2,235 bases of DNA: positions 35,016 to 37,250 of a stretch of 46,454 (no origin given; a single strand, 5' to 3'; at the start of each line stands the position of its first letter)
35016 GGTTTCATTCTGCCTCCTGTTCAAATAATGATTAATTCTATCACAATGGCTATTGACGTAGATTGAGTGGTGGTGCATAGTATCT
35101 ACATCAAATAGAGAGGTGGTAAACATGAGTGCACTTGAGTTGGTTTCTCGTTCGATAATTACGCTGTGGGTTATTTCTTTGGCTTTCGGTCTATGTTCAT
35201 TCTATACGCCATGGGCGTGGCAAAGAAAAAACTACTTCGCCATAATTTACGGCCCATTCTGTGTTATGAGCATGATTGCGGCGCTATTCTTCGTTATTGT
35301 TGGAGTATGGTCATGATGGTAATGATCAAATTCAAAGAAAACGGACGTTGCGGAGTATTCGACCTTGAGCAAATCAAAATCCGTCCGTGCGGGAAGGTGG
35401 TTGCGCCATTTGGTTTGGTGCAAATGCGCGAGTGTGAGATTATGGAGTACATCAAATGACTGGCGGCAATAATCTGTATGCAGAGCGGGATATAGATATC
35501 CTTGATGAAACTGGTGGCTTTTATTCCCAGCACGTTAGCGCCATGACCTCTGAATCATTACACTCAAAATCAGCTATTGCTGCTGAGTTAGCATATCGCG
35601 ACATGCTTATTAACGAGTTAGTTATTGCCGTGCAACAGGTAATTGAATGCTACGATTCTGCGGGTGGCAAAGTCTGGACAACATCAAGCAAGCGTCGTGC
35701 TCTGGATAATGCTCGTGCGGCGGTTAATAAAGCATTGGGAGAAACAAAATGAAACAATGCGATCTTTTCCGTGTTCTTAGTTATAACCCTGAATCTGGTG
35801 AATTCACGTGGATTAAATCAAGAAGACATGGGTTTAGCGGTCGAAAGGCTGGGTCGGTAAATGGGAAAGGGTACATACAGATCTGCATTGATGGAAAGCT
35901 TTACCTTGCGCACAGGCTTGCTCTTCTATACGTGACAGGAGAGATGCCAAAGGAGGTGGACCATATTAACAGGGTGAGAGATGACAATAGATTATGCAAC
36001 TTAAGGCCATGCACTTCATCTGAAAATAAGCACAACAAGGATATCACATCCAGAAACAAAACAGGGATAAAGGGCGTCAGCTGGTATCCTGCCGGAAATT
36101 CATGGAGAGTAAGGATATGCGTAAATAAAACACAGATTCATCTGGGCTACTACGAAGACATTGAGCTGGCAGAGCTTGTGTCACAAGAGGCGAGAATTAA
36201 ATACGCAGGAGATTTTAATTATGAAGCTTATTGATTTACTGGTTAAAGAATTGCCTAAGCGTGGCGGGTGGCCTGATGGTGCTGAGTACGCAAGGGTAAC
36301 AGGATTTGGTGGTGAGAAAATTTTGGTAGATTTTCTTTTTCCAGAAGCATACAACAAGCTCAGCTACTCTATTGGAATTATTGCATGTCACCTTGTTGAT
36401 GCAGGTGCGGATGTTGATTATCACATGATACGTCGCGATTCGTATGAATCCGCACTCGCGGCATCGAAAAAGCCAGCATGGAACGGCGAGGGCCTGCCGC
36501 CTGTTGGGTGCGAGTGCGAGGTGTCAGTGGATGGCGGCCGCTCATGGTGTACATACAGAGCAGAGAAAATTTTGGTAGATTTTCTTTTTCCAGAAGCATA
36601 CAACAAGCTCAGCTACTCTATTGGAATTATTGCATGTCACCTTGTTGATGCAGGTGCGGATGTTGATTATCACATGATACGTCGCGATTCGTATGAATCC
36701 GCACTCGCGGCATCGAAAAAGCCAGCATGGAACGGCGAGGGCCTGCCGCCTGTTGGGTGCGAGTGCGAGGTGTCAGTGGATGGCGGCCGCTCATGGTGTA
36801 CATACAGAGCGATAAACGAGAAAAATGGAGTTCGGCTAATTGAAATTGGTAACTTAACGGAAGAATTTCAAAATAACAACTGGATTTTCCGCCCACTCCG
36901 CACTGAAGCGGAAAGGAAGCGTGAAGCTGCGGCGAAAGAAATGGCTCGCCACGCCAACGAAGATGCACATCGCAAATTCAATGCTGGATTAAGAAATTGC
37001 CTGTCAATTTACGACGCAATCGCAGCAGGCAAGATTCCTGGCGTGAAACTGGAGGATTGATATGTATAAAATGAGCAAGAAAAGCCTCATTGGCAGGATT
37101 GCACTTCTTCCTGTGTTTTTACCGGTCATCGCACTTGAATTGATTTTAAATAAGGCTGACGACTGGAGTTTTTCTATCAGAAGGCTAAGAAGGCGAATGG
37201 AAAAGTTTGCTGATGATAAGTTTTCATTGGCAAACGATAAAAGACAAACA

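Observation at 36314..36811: Perfect 249-bp in-frame tandem duplication inside a hypothetical gene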

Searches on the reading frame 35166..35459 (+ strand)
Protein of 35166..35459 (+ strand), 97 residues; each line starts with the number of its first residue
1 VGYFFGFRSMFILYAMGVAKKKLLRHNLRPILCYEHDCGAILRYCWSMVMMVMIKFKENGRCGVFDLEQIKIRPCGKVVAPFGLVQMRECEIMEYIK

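Call 21: search_protein_families(library=phrogs, proteins=[window:35166-35459:+], max_evalue=0.01)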
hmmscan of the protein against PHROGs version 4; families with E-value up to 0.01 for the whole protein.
window:35166-35459:+ (97 aa): 1 family
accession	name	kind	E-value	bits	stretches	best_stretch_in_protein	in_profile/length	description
phrog_21280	-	unknown function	1.6e-34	118.4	1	51-97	1-47/47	-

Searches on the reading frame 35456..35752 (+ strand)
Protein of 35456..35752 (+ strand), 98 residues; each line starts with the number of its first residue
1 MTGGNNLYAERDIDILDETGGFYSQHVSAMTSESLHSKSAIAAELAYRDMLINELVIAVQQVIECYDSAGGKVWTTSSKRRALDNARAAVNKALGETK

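Call 7: search_protein_families(library=pfam, proteins=[window:35456-35752:+], max_evalue=0.1)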
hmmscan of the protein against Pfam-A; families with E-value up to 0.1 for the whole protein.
window:35456-35752:+ (98 aa): 1 family
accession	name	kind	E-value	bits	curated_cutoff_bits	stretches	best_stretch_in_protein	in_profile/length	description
PF11473.13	B2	-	0.054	13.7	25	0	51-93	7-48/73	RNA binding protein B2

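Call 21: search_protein_families(library=phrogs, proteins=[window:35456-35752:+], max_evalue=0.01)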
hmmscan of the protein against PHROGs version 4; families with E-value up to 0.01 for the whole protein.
window:35456-35752:+ (98 aa): 2 families
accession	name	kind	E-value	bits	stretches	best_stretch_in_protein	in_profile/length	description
phrog_34533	-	unknown function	1e-17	65.2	1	7-66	11-70/90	-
phrog_1273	-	unknown function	0.0015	19.9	1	54-97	60-101/103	-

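Call 65: find_encoding_contigs(protein=window:35456-35752:+, flank=3000, max_places=6)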
Protein window:35456-35752:+ (98 aa): no gene with exactly this product is on record in the collection.

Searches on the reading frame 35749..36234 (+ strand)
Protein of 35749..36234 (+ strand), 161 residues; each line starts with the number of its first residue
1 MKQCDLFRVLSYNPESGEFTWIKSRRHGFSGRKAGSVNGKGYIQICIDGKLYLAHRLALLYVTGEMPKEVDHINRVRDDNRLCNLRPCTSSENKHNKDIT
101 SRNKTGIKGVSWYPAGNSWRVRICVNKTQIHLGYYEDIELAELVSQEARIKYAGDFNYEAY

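Call 7: search_protein_families(library=pfam, proteins=[window:35749-36234:+], max_evalue=0.1)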
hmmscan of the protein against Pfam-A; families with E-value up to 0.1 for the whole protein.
window:35749-36234:+ (161 aa): 2 families
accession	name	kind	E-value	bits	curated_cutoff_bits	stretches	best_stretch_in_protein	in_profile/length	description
PF13392.12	HNH_3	-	3.3e-12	46.3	24.8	1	52-94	1-45/46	HNH endonuclease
PF00847.26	AP2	-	0.00017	22.2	33.3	1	105-152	1-51/54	AP2 domain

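Call 21: search_protein_families(library=phrogs, proteins=[window:35749-36234:+], max_evalue=0.01)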
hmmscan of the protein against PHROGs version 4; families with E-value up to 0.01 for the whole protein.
window:35749-36234:+ (161 aa): 16 families
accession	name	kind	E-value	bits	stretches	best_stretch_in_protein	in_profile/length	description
phrog_99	-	DNA, RNA and nucleotide metabolism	2.9e-66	225.7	1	3-158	111-265/383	HNH endonuclease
phrog_4578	-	DNA, RNA and nucleotide metabolism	1.1e-26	94.2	1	66-159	28-121/130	HNH endonuclease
phrog_3593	-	DNA, RNA and nucleotide metabolism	7.3e-21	75.8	1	35-153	76-197/210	HNH endonuclease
phrog_59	-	DNA, RNA and nucleotide metabolism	1e-13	52.5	1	28-120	168-250/423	HNH endonuclease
phrog_374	-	DNA, RNA and nucleotide metabolism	7.9e-12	45.7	1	70-159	326-413/617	HNH endonuclease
phrog_959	-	DNA, RNA and nucleotide metabolism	8.5e-10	39.5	1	36-103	38-112/138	HNH endonuclease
phrog_30377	-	DNA, RNA and nucleotide metabolism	1.1e-08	36.1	1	44-108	2-65/82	HNH endonuclease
phrog_826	-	DNA, RNA and nucleotide metabolism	8.5e-08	33.1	1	35-98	90-159/281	HNH endonuclease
phrog_953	-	DNA, RNA and nucleotide metabolism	4.4e-07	30.6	1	90-153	298-362/420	HNH endonuclease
phrog_1492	-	DNA, RNA and nucleotide metabolism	6.2e-07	29.9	1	29-96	83-158/414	HNH endonuclease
phrog_36769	-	unknown function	1.6e-06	28.8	1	48-144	236-340/367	-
phrog_35306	-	unknown function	0.00016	23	1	99-142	23-66/90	-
phrog_1872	-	DNA, RNA and nucleotide metabolism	0.00043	21.2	1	29-72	39-84/166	endonuclease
phrog_13470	-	DNA, RNA and nucleotide metabolism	0.00066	20.8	1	95-141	85-131/152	HNH endonuclease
phrog_24751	-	DNA, RNA and nucleotide metabolism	0.0021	19.3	1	105-150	9-54/65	HNH endonuclease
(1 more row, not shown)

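Call 47: find_encoding_contigs(protein=window:35749-36234:+, flank=4000, max_places=6)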
Protein window:35749-36234:+ (161 aa): 7 contigs read that carry it; 6 places shown.
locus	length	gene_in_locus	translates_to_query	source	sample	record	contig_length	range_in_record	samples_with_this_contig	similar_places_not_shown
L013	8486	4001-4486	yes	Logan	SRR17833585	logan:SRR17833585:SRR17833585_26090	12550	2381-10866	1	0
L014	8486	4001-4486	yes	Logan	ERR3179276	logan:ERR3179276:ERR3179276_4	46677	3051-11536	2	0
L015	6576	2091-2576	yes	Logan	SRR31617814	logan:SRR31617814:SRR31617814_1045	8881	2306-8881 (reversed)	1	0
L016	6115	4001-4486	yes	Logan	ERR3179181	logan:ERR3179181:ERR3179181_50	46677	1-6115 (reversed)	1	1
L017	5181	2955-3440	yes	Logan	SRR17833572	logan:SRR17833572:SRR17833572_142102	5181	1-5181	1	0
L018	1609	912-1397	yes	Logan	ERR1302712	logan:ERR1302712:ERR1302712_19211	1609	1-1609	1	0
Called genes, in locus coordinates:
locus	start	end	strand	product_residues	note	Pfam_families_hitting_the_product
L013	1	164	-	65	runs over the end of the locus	-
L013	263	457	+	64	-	-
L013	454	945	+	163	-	PF19905:DUF6378 (weak)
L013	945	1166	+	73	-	-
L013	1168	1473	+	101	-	-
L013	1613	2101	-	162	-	PF10721:DUF2514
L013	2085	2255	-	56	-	-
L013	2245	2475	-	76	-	PF25612:DUF7940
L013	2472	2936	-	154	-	-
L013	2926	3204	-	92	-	PF00959:Phage_lysozyme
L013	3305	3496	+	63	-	-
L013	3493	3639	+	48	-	-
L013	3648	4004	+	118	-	PF27050:Phage_P22_Y8K6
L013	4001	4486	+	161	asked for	PF13392:HNH_3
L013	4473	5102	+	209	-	-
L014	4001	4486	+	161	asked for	PF13392:HNH_3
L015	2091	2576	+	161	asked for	PF13392:HNH_3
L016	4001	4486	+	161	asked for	PF13392:HNH_3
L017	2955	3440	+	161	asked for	PF13392:HNH_3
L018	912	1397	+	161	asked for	PF13392:HNH_3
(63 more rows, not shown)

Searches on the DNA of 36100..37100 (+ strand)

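Call 4: search_dna_similar(query=window:36100-37100:+, collection=phages, mode=near, max_rows=30)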
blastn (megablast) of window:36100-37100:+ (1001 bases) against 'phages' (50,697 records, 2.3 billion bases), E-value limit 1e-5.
Records with a match: 42; places in all: 42; records where one place covers at least 80% of the query: 0.
Best place of each record, by identity: 95-99% 18; 90-95% 12; 80-90% 12.
By first word of the organism name: Salmonella 36; Escherichia 4; Klebsiella 2.
By host as written in the record: - 17; Salmonella enterica 4; Salmonella sp. 4; Salmonella enterica subsp. enterica serovar Typhimurium ST19 3; Salmonella enterica subsp. enterica serovar Typhimurium 2; Klebsiella pneumoniae 2; Salmonella enterica subsp. enterica servar Enteritidis PT1 2; Escherichia coli STEC O179 2; and 6 more.
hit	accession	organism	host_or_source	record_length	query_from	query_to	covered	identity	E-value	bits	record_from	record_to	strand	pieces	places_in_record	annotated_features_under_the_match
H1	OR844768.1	Escherichia phage ECO111 5-P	Escherichia coli O111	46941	348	1001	53%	83.9%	2e-95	490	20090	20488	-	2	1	record has no annotation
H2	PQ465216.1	Salmonella phage BUCT_XGG_PSM_3377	Salmonella enterica subsp. enterica ...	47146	122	683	53%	82.1%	3e-64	450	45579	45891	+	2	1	hypothetical protein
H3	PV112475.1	Salmonella phage LPST49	Salmonella sp. LST3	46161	122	677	52%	80.8%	2e-55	402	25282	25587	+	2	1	hypothetical protein (x2)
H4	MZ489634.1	Salmonella phage D10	Salmonella enterica subsp. enterica ...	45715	122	677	52%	80.8%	2e-55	402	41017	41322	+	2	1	hypothetical protein (x2)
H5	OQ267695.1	Salmonella phage Pu29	Salmonella enterica subsp. enterica ...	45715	122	677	52%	80.8%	2e-55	402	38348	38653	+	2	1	hypothetical protein (x2)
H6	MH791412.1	Salmonella phage SeSz-2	Salmonella enterica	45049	143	677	50%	81.4%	2e-55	402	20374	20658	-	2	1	hypothetical protein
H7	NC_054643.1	Salmonella phage SeSz-2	Salmonella enterica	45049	143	677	50%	81.4%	2e-55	402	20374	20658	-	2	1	hypothetical protein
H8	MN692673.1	Salmonella phage VB_StyS_BS5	Salmonella sp.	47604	143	655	45%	83.1%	9e-59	413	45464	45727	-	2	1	hypothetical protein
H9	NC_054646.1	Salmonella phage VB_StyS_BS5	Salmonella sp.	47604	143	655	45%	83.1%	9e-59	413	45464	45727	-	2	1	hypothetical protein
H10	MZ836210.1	Klebsiella phage BUCT541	Klebsiella pneumoniae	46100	629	822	19%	86.6%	3e-53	215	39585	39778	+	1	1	hypothetical protein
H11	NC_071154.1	Klebsiella phage BUCT541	Klebsiella pneumoniae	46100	629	822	19%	86.6%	3e-53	215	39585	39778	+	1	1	hypothetical protein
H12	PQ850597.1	Escherichia phage ChristineMuster_Bas80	Escherichia coli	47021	1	175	17%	96.0%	3e-74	285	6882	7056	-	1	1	HNH endonuclease | hypothetical protein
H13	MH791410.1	Salmonella phage Seszw_1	Salmonella enterica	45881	907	1001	9%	93.7%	2e-31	143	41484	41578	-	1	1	hypothetical protein (x2)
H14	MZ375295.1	Salmonella phage seszw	-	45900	907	1001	9%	93.7%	2e-31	143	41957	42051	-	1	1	hypothetical protein (x2)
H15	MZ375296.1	Salmonella phage seszw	-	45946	907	1001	9%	93.7%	2e-31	143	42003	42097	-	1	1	hypothetical protein (x2)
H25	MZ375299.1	Salmonella phage seszw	-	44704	935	1001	7%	97.0%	1e-22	113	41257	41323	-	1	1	hypothetical protein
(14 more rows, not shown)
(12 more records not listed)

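Call 5: search_dna_similar(query=window:36100-37100:+, collection=ecoli_genomes, mode=near, max_rows=30)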
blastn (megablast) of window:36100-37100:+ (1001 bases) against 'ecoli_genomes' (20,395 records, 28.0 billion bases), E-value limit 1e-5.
No match.

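Call 8: get_annotated_region(hit=H1, flank=3000)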
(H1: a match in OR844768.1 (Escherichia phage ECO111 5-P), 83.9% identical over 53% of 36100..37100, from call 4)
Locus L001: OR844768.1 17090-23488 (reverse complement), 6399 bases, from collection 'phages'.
description: UNVERIFIED_ORG: Escherichia phage ECO111 5-P clone NODE_4_length_46941_cov_3760.904276 genomic sequence.
organism: Escherichia phage ECO111 5-P (NCBI taxid 3113831)
taxonomy: Viruses
host: Escherichia coli O111; source: wastewater; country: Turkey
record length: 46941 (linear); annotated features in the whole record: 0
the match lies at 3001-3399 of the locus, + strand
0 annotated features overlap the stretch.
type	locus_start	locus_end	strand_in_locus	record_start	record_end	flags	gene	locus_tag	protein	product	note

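Call 9: get_annotated_region(hit=H2, flank=3000)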
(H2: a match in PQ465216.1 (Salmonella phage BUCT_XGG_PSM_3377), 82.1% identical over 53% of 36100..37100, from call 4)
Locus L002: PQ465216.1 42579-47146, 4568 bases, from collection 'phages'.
description: Salmonella phage BUCT_XGG_PSM_3377, complete genome.
organism: Salmonella phage BUCT_XGG_PSM_3377 (NCBI taxid 3377958)
taxonomy: Viruses; Duplodnaviria; Heunggongvirae; Uroviricota; Caudoviricetes; Skatevirus
host: Salmonella enterica subsp. enterica serovar Typhimurium; source: hospital sewage; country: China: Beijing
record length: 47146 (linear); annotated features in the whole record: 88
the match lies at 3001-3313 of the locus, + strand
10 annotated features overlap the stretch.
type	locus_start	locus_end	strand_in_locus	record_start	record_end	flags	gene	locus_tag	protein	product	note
CDS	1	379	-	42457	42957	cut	-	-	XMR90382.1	HNH homing endonuclease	-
CDS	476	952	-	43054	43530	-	-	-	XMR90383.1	Rz-like spanin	-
CDS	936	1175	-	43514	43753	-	-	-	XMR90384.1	hypothetical protein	-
CDS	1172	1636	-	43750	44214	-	-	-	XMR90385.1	endolysin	-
CDS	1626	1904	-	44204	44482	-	-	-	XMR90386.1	lysozyme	-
CDS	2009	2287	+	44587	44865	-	-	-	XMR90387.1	hypothetical protein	-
CDS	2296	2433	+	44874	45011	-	-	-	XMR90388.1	hypothetical protein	-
CDS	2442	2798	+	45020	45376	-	-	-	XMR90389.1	hypothetical protein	-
CDS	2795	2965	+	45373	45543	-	-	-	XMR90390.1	hypothetical protein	-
CDS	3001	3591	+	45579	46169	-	-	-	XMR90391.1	hypothetical protein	-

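Call 10: get_annotated_region(hit=H8, flank=3000)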
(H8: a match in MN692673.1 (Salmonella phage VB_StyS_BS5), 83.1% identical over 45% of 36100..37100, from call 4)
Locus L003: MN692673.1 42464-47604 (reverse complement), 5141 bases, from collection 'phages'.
description: Salmonella phage VB_StyS_BS5, complete genome.
organism: Salmonella phage VB_StyS_BS5 (NCBI taxid 2686071)
taxonomy: Viruses; Duplodnaviria; Heunggongvirae; Uroviricota; Caudoviricetes; Skatevirus; Skatevirus BS5
host: Salmonella sp.; source: -; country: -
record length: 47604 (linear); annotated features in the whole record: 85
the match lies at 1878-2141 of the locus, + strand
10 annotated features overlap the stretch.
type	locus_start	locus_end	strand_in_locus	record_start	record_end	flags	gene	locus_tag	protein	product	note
misc_feature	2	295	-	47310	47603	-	-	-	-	-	similar to endopeptidase Rz; circularly permutated genome; the cohesive ends of the phage virion DNA are joined to make ...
CDS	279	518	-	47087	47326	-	-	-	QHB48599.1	protein holin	-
CDS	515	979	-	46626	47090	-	-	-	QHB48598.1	lysin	-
CDS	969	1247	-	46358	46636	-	-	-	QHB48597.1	lysozyme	-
CDS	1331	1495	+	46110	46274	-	-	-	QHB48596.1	hypothetical protein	-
CDS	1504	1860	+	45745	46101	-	-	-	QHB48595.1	hypothetical protein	-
CDS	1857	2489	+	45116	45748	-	-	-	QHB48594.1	hypothetical protein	-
CDS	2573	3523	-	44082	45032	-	-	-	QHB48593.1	hypothetical protein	-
CDS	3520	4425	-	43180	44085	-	-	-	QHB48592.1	hypothetical protein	-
CDS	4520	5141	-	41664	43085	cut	-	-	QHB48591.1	portal (connector) protein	-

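Call 40: get_annotated_region(hit=H13, flank=2500)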
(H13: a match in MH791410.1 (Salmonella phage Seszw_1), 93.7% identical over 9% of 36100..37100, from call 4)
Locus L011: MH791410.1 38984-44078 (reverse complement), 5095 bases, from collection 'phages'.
description: UNVERIFIED: Salmonella phage Seszw_1, complete genome.
organism: Salmonella phage Seszw_1 (NCBI taxid 2479482)
taxonomy: Viruses; Duplodnaviria; Heunggongvirae; Uroviricota; Caudoviricetes; Skatevirus; Skatevirus Seszw1
host: Salmonella enterica; source: seawater; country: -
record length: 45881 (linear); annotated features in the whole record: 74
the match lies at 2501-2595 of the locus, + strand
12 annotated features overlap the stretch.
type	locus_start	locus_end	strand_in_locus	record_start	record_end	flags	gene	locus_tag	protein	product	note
CDS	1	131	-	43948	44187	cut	-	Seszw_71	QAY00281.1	hypothetical protein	hypothetical protein VIP0008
CDS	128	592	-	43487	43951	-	-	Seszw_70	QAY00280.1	lysozyme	-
CDS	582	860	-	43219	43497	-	-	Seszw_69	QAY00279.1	putative lysozyme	-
CDS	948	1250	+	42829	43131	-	-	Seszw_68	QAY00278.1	hypothetical protein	hypothetical protein Xaut 3667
CDS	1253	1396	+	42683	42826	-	-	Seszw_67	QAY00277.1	hypothetical protein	-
CDS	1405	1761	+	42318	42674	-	-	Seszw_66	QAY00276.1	hypothetical protein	-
CDS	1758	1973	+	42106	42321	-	-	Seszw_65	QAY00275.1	hypothetical protein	hypothetical protein 9NA 019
CDS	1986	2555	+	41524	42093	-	-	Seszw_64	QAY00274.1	hypothetical protein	hypothetical protein ErPhphiEt88 gp34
CDS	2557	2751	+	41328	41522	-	-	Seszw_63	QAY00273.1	hypothetical protein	hypothetical protein VPRG 00031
CDS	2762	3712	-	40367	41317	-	-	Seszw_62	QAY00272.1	putative head assembly protein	-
CDS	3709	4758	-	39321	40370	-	-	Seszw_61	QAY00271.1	hypothetical protein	hypothetical protein 9NA 046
CDS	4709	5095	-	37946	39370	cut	-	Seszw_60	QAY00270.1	putative portal protein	-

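Call 41: get_annotated_region(hit=H25, flank=2500)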
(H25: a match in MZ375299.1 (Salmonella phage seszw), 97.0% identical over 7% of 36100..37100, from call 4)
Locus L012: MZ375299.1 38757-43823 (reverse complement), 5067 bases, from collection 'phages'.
description: Mutant Salmonella phage seszw clone seszw_30L, complete genome.
organism: Salmonella phage seszw (NCBI taxid 2865759)
taxonomy: Viruses; Duplodnaviria; Heunggongvirae; Uroviricota; Caudoviricetes; Skatevirus
host: -; source: -; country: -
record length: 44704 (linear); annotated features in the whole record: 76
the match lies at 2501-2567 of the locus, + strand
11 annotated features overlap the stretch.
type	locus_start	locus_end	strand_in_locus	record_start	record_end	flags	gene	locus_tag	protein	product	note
CDS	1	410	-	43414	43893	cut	-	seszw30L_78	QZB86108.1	tail protein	tail protein [Salmonella phage Vi II-E1]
CDS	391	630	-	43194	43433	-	-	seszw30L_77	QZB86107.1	holin protein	holin protein [Salmonella phage LPST10]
CDS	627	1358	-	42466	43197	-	-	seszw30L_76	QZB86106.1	lysin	lysin [Salmonella phage IME207]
CDS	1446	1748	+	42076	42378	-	-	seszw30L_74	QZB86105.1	hypothetical protein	hypothetical protein Seszw_68 [Salmonella phage Seszw_1]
CDS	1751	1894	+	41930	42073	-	-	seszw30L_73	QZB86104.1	hypothetical protein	hypothetical protein [Salmonella phage IME207]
CDS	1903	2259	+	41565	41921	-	-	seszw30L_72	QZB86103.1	hypothetical protein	hypothetical protein [Salmonella phage IME207]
CDS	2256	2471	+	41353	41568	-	-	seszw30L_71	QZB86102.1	hypothetical protein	hypothetical protein 9NA_019 [Salmonella phage 9NA]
CDS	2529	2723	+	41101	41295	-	-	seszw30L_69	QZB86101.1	hypothetical protein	hypothetical protein [Klebsiella phage YX3973]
CDS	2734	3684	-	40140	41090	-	-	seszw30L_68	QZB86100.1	putative head assembly protein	putative head assembly protein [Salmonella phage Vi II-E1]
CDS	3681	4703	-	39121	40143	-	-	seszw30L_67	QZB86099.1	hypothetical protein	hypothetical protein vst472_07 [Salmonella virus VSt472]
CDS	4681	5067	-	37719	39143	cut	-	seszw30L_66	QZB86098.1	portal protein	portal protein [Salmonella phage Skate]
